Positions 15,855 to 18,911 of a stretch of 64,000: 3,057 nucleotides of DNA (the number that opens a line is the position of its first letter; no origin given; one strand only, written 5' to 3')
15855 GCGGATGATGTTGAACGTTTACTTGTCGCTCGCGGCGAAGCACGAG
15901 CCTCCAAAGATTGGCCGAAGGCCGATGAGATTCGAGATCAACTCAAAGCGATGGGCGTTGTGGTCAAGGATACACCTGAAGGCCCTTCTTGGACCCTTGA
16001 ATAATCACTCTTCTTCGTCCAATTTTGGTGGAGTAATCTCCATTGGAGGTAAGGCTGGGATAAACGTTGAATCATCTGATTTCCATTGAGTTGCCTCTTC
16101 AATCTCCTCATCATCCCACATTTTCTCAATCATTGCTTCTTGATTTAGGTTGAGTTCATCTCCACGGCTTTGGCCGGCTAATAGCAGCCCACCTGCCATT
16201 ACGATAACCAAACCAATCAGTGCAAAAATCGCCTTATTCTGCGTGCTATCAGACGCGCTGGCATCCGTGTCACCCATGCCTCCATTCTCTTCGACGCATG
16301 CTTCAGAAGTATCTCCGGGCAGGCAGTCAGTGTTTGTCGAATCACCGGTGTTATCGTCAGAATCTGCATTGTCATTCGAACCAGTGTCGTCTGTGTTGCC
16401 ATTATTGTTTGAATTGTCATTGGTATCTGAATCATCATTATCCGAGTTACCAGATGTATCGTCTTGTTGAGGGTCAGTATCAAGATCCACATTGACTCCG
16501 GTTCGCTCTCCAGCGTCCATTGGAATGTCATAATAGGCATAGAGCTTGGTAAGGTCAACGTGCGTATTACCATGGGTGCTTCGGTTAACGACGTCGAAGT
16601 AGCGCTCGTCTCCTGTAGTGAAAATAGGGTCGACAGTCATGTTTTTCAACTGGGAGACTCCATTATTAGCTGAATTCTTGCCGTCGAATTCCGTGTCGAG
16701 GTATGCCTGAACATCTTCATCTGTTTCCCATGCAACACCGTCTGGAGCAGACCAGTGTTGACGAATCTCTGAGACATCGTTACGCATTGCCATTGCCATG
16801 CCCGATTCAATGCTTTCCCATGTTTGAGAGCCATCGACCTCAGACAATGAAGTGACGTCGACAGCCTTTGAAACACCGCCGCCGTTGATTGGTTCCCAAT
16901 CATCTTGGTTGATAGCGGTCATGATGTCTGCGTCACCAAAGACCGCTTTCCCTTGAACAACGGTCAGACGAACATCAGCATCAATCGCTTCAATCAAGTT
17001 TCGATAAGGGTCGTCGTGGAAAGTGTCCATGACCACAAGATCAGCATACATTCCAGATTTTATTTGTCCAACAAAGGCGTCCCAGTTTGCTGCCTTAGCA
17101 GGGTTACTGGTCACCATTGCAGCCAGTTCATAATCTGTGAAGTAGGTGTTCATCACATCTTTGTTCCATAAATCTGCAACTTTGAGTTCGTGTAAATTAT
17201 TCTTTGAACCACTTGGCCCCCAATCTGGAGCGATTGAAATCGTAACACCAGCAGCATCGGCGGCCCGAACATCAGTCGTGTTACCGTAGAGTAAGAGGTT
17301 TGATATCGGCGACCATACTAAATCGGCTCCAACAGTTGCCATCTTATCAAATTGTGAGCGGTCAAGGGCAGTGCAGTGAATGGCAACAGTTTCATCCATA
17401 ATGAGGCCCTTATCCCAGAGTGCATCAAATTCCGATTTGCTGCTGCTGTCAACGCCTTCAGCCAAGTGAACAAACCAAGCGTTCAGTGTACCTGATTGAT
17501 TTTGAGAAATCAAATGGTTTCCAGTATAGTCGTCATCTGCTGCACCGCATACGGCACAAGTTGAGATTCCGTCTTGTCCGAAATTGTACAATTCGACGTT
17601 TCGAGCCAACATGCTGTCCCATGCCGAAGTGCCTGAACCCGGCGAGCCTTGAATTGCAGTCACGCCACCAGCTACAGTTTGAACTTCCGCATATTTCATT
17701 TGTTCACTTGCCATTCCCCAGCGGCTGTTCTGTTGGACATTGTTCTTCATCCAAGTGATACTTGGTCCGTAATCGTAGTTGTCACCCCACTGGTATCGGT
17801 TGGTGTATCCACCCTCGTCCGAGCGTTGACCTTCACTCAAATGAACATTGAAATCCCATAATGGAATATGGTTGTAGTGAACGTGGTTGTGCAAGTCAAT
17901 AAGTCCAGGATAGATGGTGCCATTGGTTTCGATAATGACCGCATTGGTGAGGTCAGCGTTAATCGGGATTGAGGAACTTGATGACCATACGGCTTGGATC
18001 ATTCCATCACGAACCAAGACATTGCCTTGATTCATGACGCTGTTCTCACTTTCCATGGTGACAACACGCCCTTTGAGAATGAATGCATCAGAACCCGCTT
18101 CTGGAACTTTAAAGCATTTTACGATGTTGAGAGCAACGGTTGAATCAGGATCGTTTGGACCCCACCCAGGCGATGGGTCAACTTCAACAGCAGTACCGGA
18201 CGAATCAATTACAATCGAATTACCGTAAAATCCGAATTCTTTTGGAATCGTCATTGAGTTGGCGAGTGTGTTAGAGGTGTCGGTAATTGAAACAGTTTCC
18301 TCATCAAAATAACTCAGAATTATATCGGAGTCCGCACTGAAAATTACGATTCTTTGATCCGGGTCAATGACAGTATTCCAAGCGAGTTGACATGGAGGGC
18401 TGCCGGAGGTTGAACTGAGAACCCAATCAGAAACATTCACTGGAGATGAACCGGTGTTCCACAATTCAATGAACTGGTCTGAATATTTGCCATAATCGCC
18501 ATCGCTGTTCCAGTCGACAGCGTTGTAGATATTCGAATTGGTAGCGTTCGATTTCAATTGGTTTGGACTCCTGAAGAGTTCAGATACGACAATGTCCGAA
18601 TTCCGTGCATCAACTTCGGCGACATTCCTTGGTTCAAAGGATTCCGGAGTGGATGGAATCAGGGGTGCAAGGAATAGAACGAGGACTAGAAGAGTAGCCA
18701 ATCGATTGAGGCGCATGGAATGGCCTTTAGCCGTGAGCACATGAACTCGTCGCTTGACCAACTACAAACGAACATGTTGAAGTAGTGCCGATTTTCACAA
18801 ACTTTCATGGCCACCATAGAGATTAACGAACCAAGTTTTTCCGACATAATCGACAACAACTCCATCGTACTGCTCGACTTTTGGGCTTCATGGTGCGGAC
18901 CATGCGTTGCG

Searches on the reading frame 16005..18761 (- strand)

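Call 85: search_protein_families(library=pfam, proteins=[window:16005-18761:-], max_evalue=0.0001)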
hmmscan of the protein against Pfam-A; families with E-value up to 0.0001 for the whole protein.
window:16005-18761:- (918 aa): 3 families
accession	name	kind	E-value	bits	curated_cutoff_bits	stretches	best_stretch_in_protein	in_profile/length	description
PF01979.26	Amidohydro_1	-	4.6e-15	56.1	25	1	444-607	178-345/345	Amidohydrolase family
PF07969.17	Amidohydro_3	-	7.9e-14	52.4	29.7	1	451-608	301-472/472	Amidohydrolase family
PF00932.25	LTD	-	3.4e-07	31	34.3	1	89-169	22-104/109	Lamin Tail Domain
